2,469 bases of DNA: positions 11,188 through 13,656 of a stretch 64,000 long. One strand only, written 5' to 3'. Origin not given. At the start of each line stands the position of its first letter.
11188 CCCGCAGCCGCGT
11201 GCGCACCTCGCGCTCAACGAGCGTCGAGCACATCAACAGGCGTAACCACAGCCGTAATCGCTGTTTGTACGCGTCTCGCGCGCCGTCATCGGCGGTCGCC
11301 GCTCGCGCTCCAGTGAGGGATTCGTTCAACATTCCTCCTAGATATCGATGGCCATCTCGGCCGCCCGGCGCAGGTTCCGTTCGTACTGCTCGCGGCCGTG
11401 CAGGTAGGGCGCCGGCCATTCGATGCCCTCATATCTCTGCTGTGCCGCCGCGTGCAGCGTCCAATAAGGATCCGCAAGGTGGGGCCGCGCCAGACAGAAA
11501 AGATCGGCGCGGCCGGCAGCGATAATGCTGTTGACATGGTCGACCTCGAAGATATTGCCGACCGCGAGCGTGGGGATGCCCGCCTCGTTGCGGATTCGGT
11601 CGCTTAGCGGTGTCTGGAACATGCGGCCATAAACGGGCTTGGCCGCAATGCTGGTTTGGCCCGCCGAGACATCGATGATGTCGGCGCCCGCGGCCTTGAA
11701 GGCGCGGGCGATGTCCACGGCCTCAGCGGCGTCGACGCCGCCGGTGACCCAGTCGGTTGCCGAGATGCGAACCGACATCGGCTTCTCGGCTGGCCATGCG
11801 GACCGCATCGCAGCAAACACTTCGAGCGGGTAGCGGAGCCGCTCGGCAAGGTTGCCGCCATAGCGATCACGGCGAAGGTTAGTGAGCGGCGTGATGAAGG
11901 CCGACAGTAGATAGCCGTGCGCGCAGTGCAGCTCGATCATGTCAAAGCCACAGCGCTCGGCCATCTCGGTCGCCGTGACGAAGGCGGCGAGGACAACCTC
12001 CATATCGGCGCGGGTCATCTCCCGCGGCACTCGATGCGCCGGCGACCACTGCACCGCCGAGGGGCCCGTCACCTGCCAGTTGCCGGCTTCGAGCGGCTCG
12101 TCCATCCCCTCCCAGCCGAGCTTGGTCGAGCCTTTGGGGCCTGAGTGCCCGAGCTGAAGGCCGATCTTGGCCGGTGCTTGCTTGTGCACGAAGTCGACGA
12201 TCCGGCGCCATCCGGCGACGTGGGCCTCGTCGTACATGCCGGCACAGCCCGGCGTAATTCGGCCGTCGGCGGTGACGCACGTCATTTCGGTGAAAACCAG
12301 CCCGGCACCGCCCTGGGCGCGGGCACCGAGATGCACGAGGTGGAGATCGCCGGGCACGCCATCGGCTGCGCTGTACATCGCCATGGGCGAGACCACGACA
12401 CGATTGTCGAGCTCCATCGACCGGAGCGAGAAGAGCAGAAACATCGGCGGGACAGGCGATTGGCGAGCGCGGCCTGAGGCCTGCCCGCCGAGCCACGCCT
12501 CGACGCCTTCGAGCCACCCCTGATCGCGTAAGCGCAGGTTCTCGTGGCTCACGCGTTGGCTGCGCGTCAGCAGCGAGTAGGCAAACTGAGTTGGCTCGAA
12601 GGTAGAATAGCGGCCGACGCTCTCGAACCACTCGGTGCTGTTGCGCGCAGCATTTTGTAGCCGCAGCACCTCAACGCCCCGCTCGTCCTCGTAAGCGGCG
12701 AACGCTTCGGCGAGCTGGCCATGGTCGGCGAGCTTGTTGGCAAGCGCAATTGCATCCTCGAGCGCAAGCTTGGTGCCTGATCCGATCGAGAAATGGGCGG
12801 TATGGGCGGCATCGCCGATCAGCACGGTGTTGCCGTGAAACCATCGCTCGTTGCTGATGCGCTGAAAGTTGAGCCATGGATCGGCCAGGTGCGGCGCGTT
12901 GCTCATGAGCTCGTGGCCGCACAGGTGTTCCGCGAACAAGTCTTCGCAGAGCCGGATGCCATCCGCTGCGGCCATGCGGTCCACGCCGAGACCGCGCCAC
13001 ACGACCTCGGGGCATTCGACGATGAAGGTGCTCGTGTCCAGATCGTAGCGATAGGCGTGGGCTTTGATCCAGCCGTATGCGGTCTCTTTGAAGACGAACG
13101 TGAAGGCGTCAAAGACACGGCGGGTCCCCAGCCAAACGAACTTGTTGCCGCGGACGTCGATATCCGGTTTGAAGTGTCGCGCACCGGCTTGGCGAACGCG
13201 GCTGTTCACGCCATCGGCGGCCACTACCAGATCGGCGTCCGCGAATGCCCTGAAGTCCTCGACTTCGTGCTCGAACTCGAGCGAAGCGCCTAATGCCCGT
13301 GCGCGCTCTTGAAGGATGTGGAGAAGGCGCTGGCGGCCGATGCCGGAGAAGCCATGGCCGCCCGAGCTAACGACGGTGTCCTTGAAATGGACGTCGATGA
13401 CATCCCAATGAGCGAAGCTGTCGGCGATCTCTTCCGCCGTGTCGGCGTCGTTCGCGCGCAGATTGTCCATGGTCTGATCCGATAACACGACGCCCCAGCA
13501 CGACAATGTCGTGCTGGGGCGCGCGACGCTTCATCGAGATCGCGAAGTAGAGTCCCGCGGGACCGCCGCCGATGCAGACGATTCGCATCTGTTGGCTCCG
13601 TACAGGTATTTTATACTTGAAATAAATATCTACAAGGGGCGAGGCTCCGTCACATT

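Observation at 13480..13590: ACMR-like monooxygenase/reductase gene is broken at its 5' end exactly at a perfect 13-bp palindrome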

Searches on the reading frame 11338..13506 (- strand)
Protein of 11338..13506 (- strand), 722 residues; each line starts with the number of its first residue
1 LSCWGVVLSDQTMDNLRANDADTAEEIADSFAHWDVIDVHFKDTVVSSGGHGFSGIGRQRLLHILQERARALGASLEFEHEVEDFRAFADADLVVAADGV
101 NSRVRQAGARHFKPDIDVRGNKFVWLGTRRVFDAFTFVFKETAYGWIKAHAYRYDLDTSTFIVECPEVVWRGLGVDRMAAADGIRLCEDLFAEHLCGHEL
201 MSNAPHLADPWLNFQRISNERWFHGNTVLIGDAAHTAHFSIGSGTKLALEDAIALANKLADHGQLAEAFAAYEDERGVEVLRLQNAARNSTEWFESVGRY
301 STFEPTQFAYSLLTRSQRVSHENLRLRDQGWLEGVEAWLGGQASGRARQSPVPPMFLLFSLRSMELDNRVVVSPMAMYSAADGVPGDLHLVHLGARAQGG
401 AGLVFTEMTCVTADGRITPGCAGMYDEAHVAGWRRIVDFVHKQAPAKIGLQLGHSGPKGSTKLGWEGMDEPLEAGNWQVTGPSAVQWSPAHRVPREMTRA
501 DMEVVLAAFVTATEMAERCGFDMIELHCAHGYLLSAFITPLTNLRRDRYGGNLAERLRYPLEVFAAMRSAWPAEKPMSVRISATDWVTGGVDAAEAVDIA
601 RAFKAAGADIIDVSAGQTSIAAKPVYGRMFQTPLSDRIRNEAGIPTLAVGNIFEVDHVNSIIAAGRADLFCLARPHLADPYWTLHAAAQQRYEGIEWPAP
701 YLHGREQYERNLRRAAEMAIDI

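Call 4: search_protein_families(library=ncbifam, proteins=[window:11338-13506:-])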
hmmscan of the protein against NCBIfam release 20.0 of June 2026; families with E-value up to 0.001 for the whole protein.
window:11338-13506:- (722 aa): 46 families (the best 25 are shown)
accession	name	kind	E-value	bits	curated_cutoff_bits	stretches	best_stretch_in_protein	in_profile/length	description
NF006101.0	PRK08255.1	equivalog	0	1181.9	1078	1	4-719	42-763/768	bifunctional salicylyl-CoA 5-hydroxylase/oxidoreductase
NF010047.0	PRK13523.1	equivalog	4.9e-83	278.9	431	1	355-702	5-335/339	NADPH dehydrogenase NamA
TIGR03997.1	mycofact_OYE_2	equivalog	5.5e-58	196.8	793.15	1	362-690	9-331/645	mycofactocin system FadH/OYE family oxidoreductase 2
NF041087.1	bile_acid_BaiCD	equivalog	5.1e-53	180.1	825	1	355-688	4-330/642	bile acid Fe-S flavoenzyme BaiCD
NF053547.1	violacein_VioD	equivalog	2.2e-50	171.5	620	1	3-319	40-355/372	flavin-dependent violacein biosynthesis monooxygenase VioD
NF045592.1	bili_reduct_N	equivalog_domain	5.8e-35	121.1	425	1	360-690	7-334/363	bilirubin reductase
NF045599.1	bili_reduct_long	exception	1.1e-33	116.4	750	1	361-690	7-335/641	bilirubin reductase, long form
NF007899.0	PRK10605.1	subfamily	6.1e-32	111.3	403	1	360-680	11-331/365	N-ethylmaleimide reductase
TIGR03996.1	mycofact_OYE_1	hypoth_equivalog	1.4e-21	76.7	627.9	1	367-689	14-325/633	mycofactocin system FadH/OYE family oxidoreductase 1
NF005313.0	PRK06847.1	subfamily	2.4e-20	72.8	372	2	219-289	276-346/375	hypothetical protein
NF005720.0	PRK07538.1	subfamily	3.8e-14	52.4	400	1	220-290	294-364/418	hypothetical protein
NF005243.0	PRK06753.1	equivalog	9.7e-13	47.7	365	1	221-286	266-330/374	hypothetical protein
NF005566.0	PRK07236.1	subfamily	5.2e-12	45.3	333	1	219-288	299-369/386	hypothetical protein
NF033623.1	urate_HpxO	equivalog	1.3e-11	44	500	1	220-293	271-345/381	FAD-dependent urate hydroxylase HpxO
NF005761.0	PRK07588.1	equivalog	1.4e-11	44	454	1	216-295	270-350/392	FAD-binding domain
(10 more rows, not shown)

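Call 5: search_protein_families(library=pfam, proteins=[window:11338-13506:-], max_evalue=0.1)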
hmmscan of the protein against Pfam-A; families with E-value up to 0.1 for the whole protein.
window:11338-13506:- (722 aa): 4 families
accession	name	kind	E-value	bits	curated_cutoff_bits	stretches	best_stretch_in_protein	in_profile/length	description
PF00724.26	Oxidored_FMN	-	4.3e-59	200.9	27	1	358-689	5-338/342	NADH:flavin oxidoreductase / NADH oxidase family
PF01494.25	FAD_binding_3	-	4.7e-11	42.9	22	1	216-276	275-338/349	FAD binding domain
PF08491.16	SE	-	0.025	14.1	20.1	1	227-268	132-173/276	Squalene epoxidase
PF00809.28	Pterin_bind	-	0.078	13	25.5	0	592-625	19-52/244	Pterin binding enzyme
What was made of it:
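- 11338..13497 (-): Body of the hydroxylase/oxidoreductase gene in frame B, from the Trp codon of the WGVV motif to the stop. It contains the rest of the FAD monooxygenase domain and the C-terminal Old-Yellow-Enzyme-type FMN reductase domain. It also carries a Phe-to-Leu change in the conserved WGVVFSD motif (TTA in place of TTC). NF006101 at 1181.9 bits, profile positions 42-763; PF01494 and PF00724 (calls 4, 5).
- On NF006101 bifunctional salicylyl-CoA 5-hydroxylase/oxidoreductase (ACMR family): PF01494 (E = 4.7e-11) and PF00724 (E = 4.3e-59) (call 5).
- The C-terminal PF00724 domain is intact in the window (E = 4.3e-59, call 5).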

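Call 6: find_related_loci(query=window:11338-13506:-, collection=genome_contigs, flank=3000)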
Query window:11338-13506:- (722 aa) in genome_contigs; peptide patterns used: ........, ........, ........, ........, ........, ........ (x = any residue, [..] = any of these).
599 stretches matched a pattern (row limit reached: there are more); 109 encode a relative of the query (tblastn E <= 1e-3); the best 80 are kept; 80 distinct loci.
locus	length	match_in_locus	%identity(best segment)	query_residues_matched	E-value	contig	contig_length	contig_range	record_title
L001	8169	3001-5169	69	4-722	0e+0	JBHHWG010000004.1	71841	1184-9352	MAG: Sphingomonadales bacterium isolate S.3.sp1_bin.13 NODE_12_length_71841_cov_6.081827, whole genome shotgun sequence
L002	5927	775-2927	74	4-722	0e+0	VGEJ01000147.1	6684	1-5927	MAG: Alphaproteobacteria bacterium isolate K_Offshore_80m_m2_061 K_Offshore_80m_m2_061_Ga0194132_10021127, whole genome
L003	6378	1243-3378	71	4-714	0e+0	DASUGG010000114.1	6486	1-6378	MAG TPA_asm: Geminicoccaceae bacterium isolate SMAG_U1399 k141_1261801, whole genome shotgun sequence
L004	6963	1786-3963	67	4-722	0e+0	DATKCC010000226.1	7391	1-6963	MAG TPA_asm: Thermoanaerobaculia bacterium isolate SMAG_U14436 k141_2151979, whole genome shotgun sequence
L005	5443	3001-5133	66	4-712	0e+0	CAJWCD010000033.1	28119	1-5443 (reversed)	MAG TPA_asm: uncultured proteobacterium isolate ERR599008_bin.120_MetaBAT_v2.12.1_MAG genome assembly, contig: NODE_1617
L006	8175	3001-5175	67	4-722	0e+0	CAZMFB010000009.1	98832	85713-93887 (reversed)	MAG TPA_asm: uncultured Opitutaceae bacterium isolate SRP287453_co1_271 genome assembly, contig: NODE_243_length_98832_c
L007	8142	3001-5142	65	4-722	0e+0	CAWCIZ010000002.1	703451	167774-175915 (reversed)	MAG: Candidatus Eremiobacteraeota bacterium isolate MFD09603.bin.2.176 genome assembly, contig: contig_16955, whole geno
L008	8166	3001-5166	66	4-722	0e+0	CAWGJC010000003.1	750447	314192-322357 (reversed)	MAG: uncultured Alphaproteobacteria bacterium isolate MFD09603.bin.2.228 genome assembly, contig: contig_30639, whole ge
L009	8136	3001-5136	65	4-714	0e+0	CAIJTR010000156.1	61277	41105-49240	MAG: uncultured Rhodospirillales bacterium isolate T7-5_bin-324 genome assembly, contig: bin-324:156/211, whole genome s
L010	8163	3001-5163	65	4-722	0e+0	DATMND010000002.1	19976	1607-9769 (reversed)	MAG TPA_asm: Acetobacteraceae bacterium isolate SMAG_U12841 k141_3937242, whole genome shotgun sequence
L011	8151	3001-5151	62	4-720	0e+0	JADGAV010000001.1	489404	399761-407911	MAG: SAR324 cluster bacterium isolate nPCRbin7 nPCR_bin7_NODE_1_length_489404_cov_50.227470, whole genome shotgun sequen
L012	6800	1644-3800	63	4-718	0e+0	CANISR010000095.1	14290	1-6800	MAG: Candidatus Marinimicrobia bacterium isolate RH-15aug16-210 genome assembly, contig: RH-15aug16-C9148, whole genome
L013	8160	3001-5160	63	4-720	0e+0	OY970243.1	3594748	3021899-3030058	MAG: Candidatus Eremiobacteraeota bacterium isolate MFD09603.bin.1.33 genome assembly, chromosome: 1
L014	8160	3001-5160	62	4-719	0e+0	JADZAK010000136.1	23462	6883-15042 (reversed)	MAG: Rhodospirillaceae bacterium isolate SJ625 c_000000659726, whole genome shotgun sequence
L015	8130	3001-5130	64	4-718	0e+0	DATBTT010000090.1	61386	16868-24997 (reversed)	MAG TPA_asm: Candidatus Baltobacteraceae bacterium isolate SMAG_U4191 k141_525228, whole genome shotgun sequence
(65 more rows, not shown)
